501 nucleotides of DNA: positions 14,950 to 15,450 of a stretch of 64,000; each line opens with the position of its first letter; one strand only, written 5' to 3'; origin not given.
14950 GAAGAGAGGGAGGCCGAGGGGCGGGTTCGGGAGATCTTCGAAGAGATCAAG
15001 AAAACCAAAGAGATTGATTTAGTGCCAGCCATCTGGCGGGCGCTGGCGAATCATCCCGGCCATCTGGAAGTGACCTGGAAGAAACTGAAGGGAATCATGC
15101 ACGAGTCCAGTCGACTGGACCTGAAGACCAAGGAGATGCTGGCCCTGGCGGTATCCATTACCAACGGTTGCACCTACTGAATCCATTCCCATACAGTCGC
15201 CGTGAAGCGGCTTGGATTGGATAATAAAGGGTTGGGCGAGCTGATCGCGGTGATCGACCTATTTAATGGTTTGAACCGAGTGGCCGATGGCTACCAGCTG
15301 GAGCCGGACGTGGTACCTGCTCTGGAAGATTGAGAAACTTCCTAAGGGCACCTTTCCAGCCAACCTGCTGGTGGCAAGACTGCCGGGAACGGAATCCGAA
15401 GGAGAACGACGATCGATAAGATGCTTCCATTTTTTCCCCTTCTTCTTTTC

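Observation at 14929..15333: Second AhpD/CMD-family paralogue with in-frame UGA at the same motif position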

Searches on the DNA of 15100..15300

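Call 57: search_rna_families(source=window, start=15100, end=15300, threshold=evalue, max_evalue=10)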
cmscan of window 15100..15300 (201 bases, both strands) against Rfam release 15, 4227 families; matches with E-value up to 10: 6.
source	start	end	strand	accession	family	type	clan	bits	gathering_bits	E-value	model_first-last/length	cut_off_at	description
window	15208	15246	+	RF01141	sR18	Gene; snRNA; snoRNA; CD-box;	-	16.8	45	0.092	18-56/56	no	Small nucleolar RNA sR18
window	15198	15230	+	RF01095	PK-CuYV_BPYV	Cis-reg;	-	13.1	60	7.1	1-56/56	no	3'-terminal pseudoknot of CuYV/BPYV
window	15207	15231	+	RF01107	SBRMV1_UPD-PKf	Cis-reg;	-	12.9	39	8.5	1-27/27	no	Pseudoknot of upstream pseudoknot domain (UPD) of the 3'UTR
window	15195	15212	+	RF03001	leuA-Halobacteria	Cis-reg;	-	10.9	47.9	5.5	20-37/53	no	leuA-Halobacteria RNA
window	15120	15133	+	RF01833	astro_FSE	Cis-reg; frameshift_element;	-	10.1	70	3.6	6-19/55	no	ribosomal frameshift site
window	15122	15250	+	RF02193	TCL6_3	Gene; lncRNA;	-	8.8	40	8.2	1-139/139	no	T-cell leukemia/lymphoma 6 conserved region 3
